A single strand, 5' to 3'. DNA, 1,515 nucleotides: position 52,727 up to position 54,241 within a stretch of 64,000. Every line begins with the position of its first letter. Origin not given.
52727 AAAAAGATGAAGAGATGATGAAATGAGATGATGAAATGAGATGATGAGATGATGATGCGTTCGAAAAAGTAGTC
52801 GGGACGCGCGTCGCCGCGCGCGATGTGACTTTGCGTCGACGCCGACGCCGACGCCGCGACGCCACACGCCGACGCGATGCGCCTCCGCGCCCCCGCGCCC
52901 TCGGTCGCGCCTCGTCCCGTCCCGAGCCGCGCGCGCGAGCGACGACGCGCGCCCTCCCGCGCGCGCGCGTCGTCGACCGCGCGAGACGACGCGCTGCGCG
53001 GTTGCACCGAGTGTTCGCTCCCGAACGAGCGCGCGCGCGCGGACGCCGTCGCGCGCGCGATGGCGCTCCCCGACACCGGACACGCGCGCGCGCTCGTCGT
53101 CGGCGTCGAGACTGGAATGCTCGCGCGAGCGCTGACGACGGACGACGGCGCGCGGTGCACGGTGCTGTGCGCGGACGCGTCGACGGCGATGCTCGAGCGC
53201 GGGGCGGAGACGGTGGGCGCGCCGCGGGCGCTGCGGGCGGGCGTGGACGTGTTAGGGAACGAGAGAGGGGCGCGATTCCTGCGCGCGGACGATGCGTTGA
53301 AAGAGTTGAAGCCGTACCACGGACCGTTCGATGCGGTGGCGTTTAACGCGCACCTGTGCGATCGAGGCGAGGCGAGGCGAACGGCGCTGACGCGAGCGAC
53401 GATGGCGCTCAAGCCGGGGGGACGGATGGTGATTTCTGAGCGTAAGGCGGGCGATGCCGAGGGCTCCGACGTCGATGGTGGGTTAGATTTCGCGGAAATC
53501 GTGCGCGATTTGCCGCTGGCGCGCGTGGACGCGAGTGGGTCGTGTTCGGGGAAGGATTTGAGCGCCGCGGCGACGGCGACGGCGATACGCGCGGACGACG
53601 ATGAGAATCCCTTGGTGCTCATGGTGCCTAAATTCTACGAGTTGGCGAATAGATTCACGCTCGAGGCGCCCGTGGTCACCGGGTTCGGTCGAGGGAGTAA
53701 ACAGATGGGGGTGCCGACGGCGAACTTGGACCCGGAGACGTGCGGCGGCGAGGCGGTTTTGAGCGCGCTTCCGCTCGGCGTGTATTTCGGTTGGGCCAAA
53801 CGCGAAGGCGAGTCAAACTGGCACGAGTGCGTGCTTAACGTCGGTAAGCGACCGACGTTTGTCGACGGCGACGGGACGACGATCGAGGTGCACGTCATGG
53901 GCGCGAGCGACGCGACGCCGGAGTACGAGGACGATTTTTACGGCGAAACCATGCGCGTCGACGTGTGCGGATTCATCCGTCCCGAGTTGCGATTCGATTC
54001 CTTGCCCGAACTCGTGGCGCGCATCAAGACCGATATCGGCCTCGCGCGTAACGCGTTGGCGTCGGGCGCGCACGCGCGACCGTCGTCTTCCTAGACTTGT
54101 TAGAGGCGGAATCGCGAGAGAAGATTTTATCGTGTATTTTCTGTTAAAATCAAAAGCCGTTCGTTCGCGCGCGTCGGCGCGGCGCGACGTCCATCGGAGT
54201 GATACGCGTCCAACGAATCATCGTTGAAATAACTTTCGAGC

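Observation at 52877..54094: Riboflavin kinase fused to an N-terminal SAM-methyltransferase-like domain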

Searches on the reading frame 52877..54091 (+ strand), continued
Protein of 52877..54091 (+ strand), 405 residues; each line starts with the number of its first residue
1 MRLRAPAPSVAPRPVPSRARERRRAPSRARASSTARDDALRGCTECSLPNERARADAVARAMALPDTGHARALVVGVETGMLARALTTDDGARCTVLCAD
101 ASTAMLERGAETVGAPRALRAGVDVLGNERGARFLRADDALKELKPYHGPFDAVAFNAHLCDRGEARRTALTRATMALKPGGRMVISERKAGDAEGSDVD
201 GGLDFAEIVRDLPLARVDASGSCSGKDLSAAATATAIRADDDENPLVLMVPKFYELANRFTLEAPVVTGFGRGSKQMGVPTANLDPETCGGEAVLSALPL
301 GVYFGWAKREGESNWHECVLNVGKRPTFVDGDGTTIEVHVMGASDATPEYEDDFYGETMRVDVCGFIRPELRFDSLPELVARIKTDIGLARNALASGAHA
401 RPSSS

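Call 47: find_homologous_proteins(query=P0067, max_evalue=1e-10)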
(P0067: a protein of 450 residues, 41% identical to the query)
Query P0067 (450 aa): 313 proteins with E <= 1e-10 among 8000 candidates; the best 120 are listed.
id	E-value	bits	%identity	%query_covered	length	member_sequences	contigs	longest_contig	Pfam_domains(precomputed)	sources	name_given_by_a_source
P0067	0.0e+0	1012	100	100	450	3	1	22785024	PF01687.24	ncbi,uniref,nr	ncbi:hypothetical protein KC19_4G089300 [Ceratodon purpureus]|uniref:riboflavin kinase n=1 Tax=Cerat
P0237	4.5e-207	706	73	99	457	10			PF01687.24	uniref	uniref:riboflavin kinase n=1 Tax=Physcomitrium patens TaxID=3218 RepID=A0A7I4AMB9_PHYPA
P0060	1.6e-168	579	87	65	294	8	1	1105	PF01687.24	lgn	-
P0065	2.0e-165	569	88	64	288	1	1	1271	PF01687.24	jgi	-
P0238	3.7e-117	410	56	82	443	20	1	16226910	PF01687.24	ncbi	ncbi:unnamed protein product [Sphagnum compactum]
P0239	1.7e-82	296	44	78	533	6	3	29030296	PF01687.24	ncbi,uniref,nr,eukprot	ncbi:hypothetical protein MPTK1_3g20820 [Marchantia polymorpha subsp. ruderalis]|uniref:riboflavin k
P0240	4.2e-82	295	42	84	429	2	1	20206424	PF01687.24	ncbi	ncbi:unnamed protein product [Calypogeia fissa]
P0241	4.4e-79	285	42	78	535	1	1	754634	PF01687.24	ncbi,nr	ncbi:hypothetical protein Mapa_016742 [Marchantia paleacea]|nr:hypothetical protein Mapa_016742 [Mar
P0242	2.8e-77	279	41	79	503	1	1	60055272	PF01687.24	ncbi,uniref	ncbi:hypothetical protein R1flu_004290 [Riccia fluitans]|uniref:riboflavin kinase n=1 Tax=Riccia flu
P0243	1.7e-70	256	40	83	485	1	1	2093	PF13847.13,PF13489.13,PF13649.13,PF01687.24,PF01728.26,PF01209.25,PF08241.19,PF08242.19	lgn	-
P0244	5.6e-66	241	38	79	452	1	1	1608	PF01687.24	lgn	-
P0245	2.7e-64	236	38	80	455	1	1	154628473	PF01687.24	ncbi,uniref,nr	ncbi:hypothetical protein GOP47_0020796 [Adiantum capillus-veneris]|uniref:riboflavin kinase n=1 Tax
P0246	7.7e-63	231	41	64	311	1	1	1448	PF01687.24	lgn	-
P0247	5.3e-62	228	39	76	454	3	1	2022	PF13847.13,PF13489.13,PF13649.13,PF01687.24,PF08241.19,PF08242.19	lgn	-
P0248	2.1e-60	223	41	64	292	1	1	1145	PF01687.24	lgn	-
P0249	7.6e-60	221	37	76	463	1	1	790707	PF01687.24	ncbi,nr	ncbi:hypothetical protein L7F22_015904 [Adiantum nelumboides]|nr:hypothetical protein [Adiantum nelu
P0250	9.5e-60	221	36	86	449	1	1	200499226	PF01687.24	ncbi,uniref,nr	ncbi:hypothetical protein KP509_08G047700 [Ceratopteris richardii]|uniref:riboflavin kinase n=1 Tax=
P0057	1.0e-56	211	34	81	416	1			PF13847.13,PF13489.13,PF13649.13,PF01687.24,PF08241.19,PF08242.19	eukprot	eukprot:jgi/Chlat1/3898/Chrsp26S08863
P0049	3.5e-54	203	36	82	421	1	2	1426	PF13847.13,PF13489.13,PF13649.13,PF01687.24,PF08241.19,PF08242.19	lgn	-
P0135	7.0e-53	198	39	73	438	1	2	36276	PF13847.13,PF13489.13,PF13649.13,PF01687.24,PF08241.19,PF08242.19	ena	-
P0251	5.6e-52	195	40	66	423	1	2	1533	PF13489.13,PF13649.13,PF01687.24,PF08241.19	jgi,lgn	-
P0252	1.1e-51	194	40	69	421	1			PF13489.13,PF13649.13,PF01687.24,PF08241.19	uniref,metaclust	uniref:riboflavin kinase n=1 Tax=Tetraselmis sp. GSL018 TaxID=582737 RepID=A0A061RB93_9CHLO|metaclus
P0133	3.0e-51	193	38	73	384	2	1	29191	PF13847.13,PF13489.13,PF13649.13,PF01687.24,PF08241.19,PF08242.19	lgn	-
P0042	5.5e-51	192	35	81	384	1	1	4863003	PF13847.13,PF13489.13,PF13649.13,PF01687.24,PF01209.25,PF08241.19,PF08242.19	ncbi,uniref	ncbi:hypothetical protein WJX72_000132 [[Myrmecia] bisecta]|uniref:riboflavin kinase n=1 Tax=[Myrmec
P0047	2.6e-50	190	36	69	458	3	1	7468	PF13847.13,PF13489.13,PF13649.13,PF01687.24,PF08241.19,PF08242.19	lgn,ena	-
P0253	2.4e-49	187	39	67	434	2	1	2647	PF01687.24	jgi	-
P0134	3.1e-48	183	37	70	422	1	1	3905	PF13847.13,PF13489.13,PF13649.13,PF01687.24,PF08241.19,PF08242.19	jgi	jgi:riboflavin kinase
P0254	7.5e-48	182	33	87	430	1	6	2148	PF13847.13,PF13489.13,PF13649.13,PF01687.24,PF08241.19,PF08242.19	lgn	-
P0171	4.4e-47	179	40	56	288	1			PF13489.13,PF13649.13,PF01687.24,PF08241.19,PF08242.19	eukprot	eukprot:SM000166S02449 [mRNA] locus=s166:571:2794:+ [translate_table: standard]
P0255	1.9e-46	177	33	98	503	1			PF13847.13,PF13489.13,PF13649.13,PF01687.24,PF08241.19,PF08242.19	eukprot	eukprot:evm.model.scf_977.2 EVM.evm.TU.scf_977.2 scf_977:34418-42634(-)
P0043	3.3e-46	176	36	61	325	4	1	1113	PF13649.13,PF01687.24,PF08241.19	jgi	-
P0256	1.0e-44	171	32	83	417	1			PF13847.13,PF13489.13,PF13649.13,PF01687.24,PF08241.19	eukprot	eukprot:TRINITY_DN27278_c1_g1_i2.p2 TRINITY_DN27278_c1_g1~~TRINITY_DN27278_c1_g1_i2.p2 ORF type:comp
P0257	1.6e-44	171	36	69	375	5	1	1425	PF13847.13,PF13489.13,PF13649.13,PF01687.24,PF08241.19,PF08242.19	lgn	-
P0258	1.7e-44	171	42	55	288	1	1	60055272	PF01687.24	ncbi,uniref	ncbi:hypothetical protein R1flu_006140 [Riccia fluitans]|uniref:riboflavin kinase n=1 Tax=Riccia flu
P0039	3.7e-44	170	40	60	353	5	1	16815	PF01687.24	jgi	-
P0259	7.2e-44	169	36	69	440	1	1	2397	PF13847.13,PF13489.13,PF13649.13,PF01687.24,PF08241.19,PF08242.19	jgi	jgi:riboflavin kinase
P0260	8.1e-44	168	37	69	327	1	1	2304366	PF13649.13,PF01687.24,PF08241.19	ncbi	ncbi:hypothetical protein ABBQ32_006950 [Trebouxia sp. C0010 RCD-2024]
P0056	9.4e-44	168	36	69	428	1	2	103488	PF13847.13,PF13489.13,PF13649.13,PF01687.24,PF08241.19,PF08242.19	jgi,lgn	-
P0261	1.8e-43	167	39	60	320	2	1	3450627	PF13489.13,PF01687.24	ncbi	ncbi:g7008 [Coccomyxa elongata]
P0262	6.1e-43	166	35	68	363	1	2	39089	PF01687.24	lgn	-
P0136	6.4e-43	165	35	69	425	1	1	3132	PF13847.13,PF13489.13,PF13649.13,PF01687.24,PF08241.19,PF08242.19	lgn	-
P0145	1.1e-42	165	35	71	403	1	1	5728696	PF13847.13,PF13489.13,PF13649.13,PF01687.24,PF08241.19,PF08242.19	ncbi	ncbi:hypothetical protein ABPG75_004768 [Micractinium tetrahymenae]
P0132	2.6e-42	163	36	69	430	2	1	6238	PF13847.13,PF13489.13,PF13649.13,PF01687.24,PF08241.19,PF08242.19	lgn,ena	-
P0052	3.4e-42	163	36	69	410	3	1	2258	PF13847.13,PF13489.13,PF13649.13,PF01687.24,PF08241.19,PF08242.19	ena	-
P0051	4.7e-42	163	36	69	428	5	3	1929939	PF13847.13,PF13489.13,PF13649.13,PF01687.24,PF08241.19,PF08242.19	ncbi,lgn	ncbi:hypothetical protein Ndes2437B_g08402 [Nannochloris sp. 'desiccata']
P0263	5.6e-42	162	34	77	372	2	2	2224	PF13847.13,PF13489.13,PF13649.13,PF01687.24,PF01209.25,PF08241.19,PF08242.19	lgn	-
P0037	8.3e-42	162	37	60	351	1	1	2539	PF01687.24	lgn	-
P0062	1.4e-41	161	38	66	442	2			PF13847.13,PF13489.13,PF13649.13,PF01687.24,PF08241.19,PF08242.19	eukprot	eukprot:CAMPEP_0202375320 /NCGR_PEP_ID=MMETSP1127-20130417/6009_1 /ASSEMBLY_ACC=CAM_ASM_000462 /TAXO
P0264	1.6e-41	161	38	62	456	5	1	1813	PF01687.24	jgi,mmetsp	mmetsp:Transcript_44607/g.111914 ORF Transcript_44607/g.111914 Transcript_44607/m.111914 type:comple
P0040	2.0e-41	161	38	60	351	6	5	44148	PF01687.24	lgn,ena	-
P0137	3.7e-41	160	34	69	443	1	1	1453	PF13847.13,PF13489.13,PF13649.13,PF01687.24,PF08241.19,PF08242.19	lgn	-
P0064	1.4e-40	158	34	69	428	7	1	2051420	PF13847.13,PF13489.13,PF13649.13,PF01687.24,PF08241.19,PF08242.19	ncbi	ncbi:hypothetical protein WJX77_005068 [Trebouxia sp. C0004]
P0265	1.5e-40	158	33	80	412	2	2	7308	PF13847.13,PF13489.13,PF13649.13,PF01687.24,PF08241.19,PF08242.19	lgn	-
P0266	1.2e-39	155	32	71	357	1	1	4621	PF01687.24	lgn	-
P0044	2.5e-39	154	33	62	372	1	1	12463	PF13489.13,PF01687.24,PF08241.19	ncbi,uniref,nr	ncbi:hypothetical protein CYMTET_51176 [Cymbomonas tetramitiformis]|uniref:riboflavin kinase n=1 Tax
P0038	3.7e-39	153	36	60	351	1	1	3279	PF01687.24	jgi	-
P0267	1.5e-38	151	50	33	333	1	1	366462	PF01687.24,PF25597.2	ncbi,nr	ncbi:hypothetical protein L7F22_018724 [Adiantum nelumboides]|nr:hypothetical protein [Adiantum nelu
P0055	4.9e-38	149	35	70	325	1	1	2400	PF13489.13,PF13649.13,PF01687.24,PF01209.25,PF08241.19,PF08242.19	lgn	-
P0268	8.8e-37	145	33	79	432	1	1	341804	PF13847.13,PF13489.13,PF13649.13,PF01687.24,PF01209.25,PF08241.19,PF08242.19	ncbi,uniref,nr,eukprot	ncbi:riboflavin kinase [Raphidocelis subcapitata]|uniref:riboflavin kinase n=1 Tax=Raphidocelis subc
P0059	2.7e-36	144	33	63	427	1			PF01687.24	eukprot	eukprot:jgi/Picsp_1/1914/NSC_05380-R1_riboflavin kinase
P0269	4.0e-36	143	31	83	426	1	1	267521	PF13847.13,PF13489.13,PF13649.13,PF01687.24,PF01209.25,PF08241.19,PF08242.19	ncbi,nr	ncbi:MAG: Flavokinase-domain-containing protein [Monoraphidium minutum]|nr:MAG: Flavokinase-domain-c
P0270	5.5e-36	143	37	61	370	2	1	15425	PF01687.24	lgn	-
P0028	6.1e-35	139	50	30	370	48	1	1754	PF13847.13,PF13489.13,PF13649.13,PF01687.24,PF08241.19,PF08242.19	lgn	-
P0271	1.4e-30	125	43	44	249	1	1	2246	PF01687.24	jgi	jgi:riboflavin kinase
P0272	2.1e-30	124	31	74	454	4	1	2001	PF13847.13,PF13489.13,PF13649.13,PF01687.24,PF08241.19,PF08242.19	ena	-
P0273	3.0e-30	124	33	64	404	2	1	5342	PF01687.24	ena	-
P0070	4.9e-30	123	45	28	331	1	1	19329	PF01687.24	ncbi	ncbi:unnamed protein product [Closterium sp. NIES-54]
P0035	7.1e-30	122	44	30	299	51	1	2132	PF13489.13,PF01687.24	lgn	-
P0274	1.2e-29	122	32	74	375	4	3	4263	PF01687.24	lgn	-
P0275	2.0e-29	121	46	33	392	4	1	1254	PF01687.24,PF09493.16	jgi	-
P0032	2.3e-29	121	32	60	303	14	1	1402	PF13489.13,PF01687.24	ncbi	-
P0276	3.7e-29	120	34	56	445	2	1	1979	PF13847.13,PF13489.13,PF13649.13,PF01687.24,PF08241.19,PF08242.19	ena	-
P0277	4.8e-29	120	32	60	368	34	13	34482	PF01687.24,PF09493.16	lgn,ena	-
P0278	4.9e-29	120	43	32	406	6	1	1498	PF13419.13,PF00702.33,PF01687.24,PF13242.13,PF12710.14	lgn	-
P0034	6.1e-29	119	32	60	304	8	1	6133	PF13489.13,PF01687.24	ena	-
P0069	1.5e-28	118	40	36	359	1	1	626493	PF01687.24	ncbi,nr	ncbi:unnamed protein product [Closterium sp. NIES-65]|nr:unnamed protein product [Closterium sp. NIE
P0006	2.1e-28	118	38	48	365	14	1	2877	PF01687.24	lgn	-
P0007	4.2e-28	117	36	56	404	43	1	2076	PF01687.24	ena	-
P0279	1.3e-27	115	44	32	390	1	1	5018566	PF13419.13,PF00702.33,PF01687.24,PF13242.13,PF12710.14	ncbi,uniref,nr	ncbi:bifunctional riboflavin kinase/FMN phosphatase-like [Chenopodium quinoa]|uniref:riboflavin kina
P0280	1.8e-27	115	46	32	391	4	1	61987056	PF13419.13,PF00702.33,PF01687.24,PF12710.14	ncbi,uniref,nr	ncbi:bifunctional riboflavin kinase/FMN phosphatase isoform X1 [Beta vulgaris subsp. vulgaris]|unire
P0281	2.2e-27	114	43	32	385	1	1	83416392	PF13419.13,PF00702.33,PF01687.24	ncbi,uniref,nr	ncbi:hypothetical protein HPP92_003969 [Vanilla planifolia]|uniref:riboflavin kinase n=1 Tax=Vanilla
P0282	2.7e-27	114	42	33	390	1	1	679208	PF13419.13,PF00702.33,PF01687.24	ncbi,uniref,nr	ncbi:hypothetical protein RJ640_017639 [Escallonia rubra]|uniref:riboflavin kinase n=1 Tax=Escalloni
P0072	2.9e-27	114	44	32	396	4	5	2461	PF13419.13,PF00702.33,PF01687.24,PF13242.13,PF12710.14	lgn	-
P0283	3.3e-27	114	54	16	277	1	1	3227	PF01687.24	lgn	-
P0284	5.7e-27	113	42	33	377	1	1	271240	PF13419.13,PF00702.33,PF01687.24,PF13242.13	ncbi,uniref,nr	ncbi:hypothetical protein CRG98_004851 [Punica granatum]|uniref:riboflavin kinase n=1 Tax=Punica gra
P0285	9.1e-27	112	44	33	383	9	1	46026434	PF13419.13,PF00702.33,PF01687.24,PF13242.13,PF12710.14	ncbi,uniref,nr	ncbi:bifunctional riboflavin kinase/FMN phosphatase isoform X1 [Olea europaea var. sylvestris]|unire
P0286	1.0e-26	112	41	33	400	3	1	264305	PF13419.13,PF00702.33,PF01687.24,PF13242.13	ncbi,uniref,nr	ncbi:hypothetical protein RJ639_009817 [Escallonia herrerae]|uniref:riboflavin kinase n=1 Tax=Escall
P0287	1.1e-26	112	46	31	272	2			PF01687.24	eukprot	eukprot:TRINITY_DN1299_c0_g1_i3.p1 TRINITY_DN1299_c0_g1~~TRINITY_DN1299_c0_g1_i3.p1 ORF type:complet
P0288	1.2e-26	112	43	32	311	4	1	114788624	PF13419.13,PF00702.33,PF01687.24,PF13242.13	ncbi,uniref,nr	ncbi:bifunctional riboflavin kinase/FMN phosphatase-like isoform X4 [Spinacia oleracea]|uniref:ribof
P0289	1.3e-26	112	43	32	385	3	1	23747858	PF13419.13,PF00702.33,PF01687.24,PF13242.13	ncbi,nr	ncbi:hypothetical protein Pfo_012997 [Paulownia fortunei]|nr:hypothetical protein Pfo_012997 [Paulow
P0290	1.6e-26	111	41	32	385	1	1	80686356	PF13419.13,PF00702.33,PF01687.24,PF13242.13,PF12710.14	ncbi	ncbi:hypothetical protein vseg_009012 [Gypsophila vaccaria]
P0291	1.6e-26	111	44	32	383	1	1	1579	PF13419.13,PF00702.33,PF01687.24,PF13242.13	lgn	-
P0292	1.7e-26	111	42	32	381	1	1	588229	PF13419.13,PF00702.33,PF01687.24,PF13242.13,PF12710.14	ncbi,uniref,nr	ncbi:bifunctional riboflavin kinase/fmn phosphatase [Phtheirospermum japonicum]|uniref:riboflavin ki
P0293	1.8e-26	111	41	32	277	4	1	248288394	PF13419.13,PF00702.33,PF01687.24,PF13242.13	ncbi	ncbi:hypothetical protein U1Q18_009074 [Sarracenia purpurea var. burkii]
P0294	2.0e-26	111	43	31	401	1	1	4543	PF01687.24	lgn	-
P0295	2.0e-26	111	41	33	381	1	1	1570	PF13419.13,PF00702.33,PF01687.24,PF13242.13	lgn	-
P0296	2.5e-26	111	44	32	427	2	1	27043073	PF13419.13,PF00702.33,PF01687.24,PF13242.13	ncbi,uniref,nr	ncbi:hypothetical protein FEM48_Zijuj10G0088200 [Ziziphus jujuba var. spinosa]|uniref:riboflavin kin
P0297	2.9e-26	111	43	32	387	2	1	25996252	PF13419.13,PF00702.33,PF01687.24,PF13242.13,PF12710.14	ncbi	ncbi:unnamed protein product [Amaranthus hypochondriacus]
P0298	3.3e-26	110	44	32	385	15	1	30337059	PF13419.13,PF00702.33,PF01687.24,PF13242.13,PF12710.14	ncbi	ncbi:hypothetical protein ABFX02_13G113600 [Erythranthe guttata]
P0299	3.4e-26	110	41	34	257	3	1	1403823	PF01687.24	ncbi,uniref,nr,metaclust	ncbi:PREDICTED: riboflavin kinase [Nanorana parkeri]|uniref:riboflavin kinase n=1 Tax=Nanorana parke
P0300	3.6e-26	110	42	32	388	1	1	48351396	PF13419.13,PF00702.33,PF01687.24,PF13242.13,PF12710.14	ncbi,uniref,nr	ncbi:hypothetical protein F0562_014206 [Nyssa sinensis]|uniref:riboflavin kinase n=1 Tax=Nyssa sinen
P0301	3.8e-26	110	41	33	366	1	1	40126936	PF13419.13,PF00702.33,PF01687.24,PF13242.13,PF12710.14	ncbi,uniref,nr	ncbi:bifunctional riboflavin kinase/FMN phosphatase-like isoform X2 [Punica granatum]|uniref:ribofla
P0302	4.0e-26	110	41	33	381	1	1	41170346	PF13419.13,PF00702.33,PF01687.24,PF13242.13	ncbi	ncbi:unnamed protein product [Malus baccata var. baccata]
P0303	4.4e-26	110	42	32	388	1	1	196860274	PF13419.13,PF00702.33,PF01687.24,PF13242.13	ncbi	ncbi:unnamed protein product [Camellia sinensis]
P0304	4.8e-26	110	46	32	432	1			PF13419.13,PF00702.33,PF01687.24,PF13242.13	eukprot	eukprot:c2493_g1_i1 orf=116-1414(+)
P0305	4.9e-26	110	42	33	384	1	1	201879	PF13419.13,PF00702.33,PF01687.24,PF13242.13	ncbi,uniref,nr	ncbi:bifunctional riboflavin kinase/FMN phosphatase isoform X1 [Morus notabilis]|uniref:bifunctional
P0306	5.2e-26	110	39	40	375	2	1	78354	PF13419.13,PF00702.33,PF01687.24,PF13242.13,PF12710.14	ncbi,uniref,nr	ncbi:hypothetical protein TanjilG_18580 [Lupinus angustifolius]|uniref:riboflavin kinase n=1 Tax=Lup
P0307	5.6e-26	110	41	32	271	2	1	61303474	PF13419.13,PF00702.33,PF01687.24,PF13242.13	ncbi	ncbi:bifunctional riboflavin kinase/FMN phosphatase isoform X2 [Aristolochia californica]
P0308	6.6e-26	109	41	32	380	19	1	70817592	PF13419.13,PF00702.33,PF01687.24,PF13242.13,PF12710.14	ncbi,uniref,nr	ncbi:bifunctional riboflavin kinase/FMN phosphatase [Cicer arietinum]|uniref:riboflavin kinase n=1 T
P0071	8.0e-26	109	44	31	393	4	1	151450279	PF13419.13,PF00702.33,PF01687.24,PF13242.13,PF12710.14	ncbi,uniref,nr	ncbi:bifunctional riboflavin kinase/FMN phosphatase isoform X1 [Spinacia oleracea]|uniref:riboflavin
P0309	8.7e-26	109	40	33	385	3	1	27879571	PF13419.13,PF00702.33,PF01687.24,PF13242.13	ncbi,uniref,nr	ncbi:PREDICTED: bifunctional riboflavin kinase/FMN phosphatase [Fragaria vesca subsp. vesca]|uniref:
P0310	8.8e-26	109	42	33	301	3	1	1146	PF13419.13,PF00702.33,PF01687.24,PF13242.13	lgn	-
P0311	9.3e-26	109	42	32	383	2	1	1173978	PF13419.13,PF00702.33,PF01687.24,PF13242.13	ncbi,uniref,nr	ncbi:riboflavin kinase [Striga asiatica]|uniref:riboflavin kinase n=1 Tax=Striga asiatica TaxID=4170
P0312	9.3e-26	109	42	32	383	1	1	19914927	PF13419.13,PF00702.33,PF01687.24,PF13242.13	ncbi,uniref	ncbi:hypothetical protein CASFOL_029012 [Castilleja foliolosa]|uniref:riboflavin kinase n=1 Tax=Cast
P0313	1.0e-25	109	46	32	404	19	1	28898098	PF13419.13,PF00702.33,PF01687.24,PF13242.13,PF12710.14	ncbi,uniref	ncbi:unnamed protein product [Sphagnum jensenii]|uniref:riboflavin kinase n=1 Tax=Sphagnum jensenii 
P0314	1.2e-25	109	42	32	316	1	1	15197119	PF13419.13,PF00702.33,PF01687.24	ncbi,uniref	ncbi:UNVERIFIED_CONTAM: Bifunctional riboflavin kinase/FMN phosphatase [Sesamum calycinum]|uniref:ri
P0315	1.2e-25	109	41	32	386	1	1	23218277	PF13419.13,PF00702.33,PF01687.24,PF13242.13,PF12710.14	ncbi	ncbi:hypothetical protein DITRI_Ditri19aG0028600 [Diplodiscus trichospermus]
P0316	1.3e-25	108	42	32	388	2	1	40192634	PF13419.13,PF00702.33,PF01687.24,PF13242.13,PF12710.14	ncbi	ncbi:Riboflavin kinase [Bertholletia excelsa]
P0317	1.4e-25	108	42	32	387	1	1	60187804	PF13419.13,PF00702.33,PF01687.24,PF13242.13,PF12710.14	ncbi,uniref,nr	ncbi:hypothetical protein FH972_000356 [Carpinus fangiana]|uniref:riboflavin kinase n=1 Tax=Carpinus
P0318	1.5e-25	108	40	32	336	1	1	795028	PF13419.13,PF00702.33,PF01687.24,PF13242.13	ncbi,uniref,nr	ncbi:bifunctional riboflavin kinase/FMN phosphatase-like [Hibiscus syriacus]|uniref:bifunctional rib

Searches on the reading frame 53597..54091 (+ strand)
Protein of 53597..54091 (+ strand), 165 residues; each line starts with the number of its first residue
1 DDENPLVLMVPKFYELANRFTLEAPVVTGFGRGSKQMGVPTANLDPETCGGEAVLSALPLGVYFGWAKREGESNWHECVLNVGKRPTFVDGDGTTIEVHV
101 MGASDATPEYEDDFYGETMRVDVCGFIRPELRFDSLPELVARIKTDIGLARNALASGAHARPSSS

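Call 3: search_protein_families(library=pfam, proteins=[window:53597-54091:+], max_evalue=10)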
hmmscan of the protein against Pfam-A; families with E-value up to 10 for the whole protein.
window:53597-54091:+ (165 aa): 2 families
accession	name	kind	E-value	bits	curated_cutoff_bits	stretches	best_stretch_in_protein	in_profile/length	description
PF01687.23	Flavokinase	-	1.2e-31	110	19.6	1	18-153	3-123/124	Riboflavin kinase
PF22414.1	Hia_Tpr_ring_dom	-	0.065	13.4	27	1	87-98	11-22/37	Trimeric autotransporter adhesin, Trp ring domain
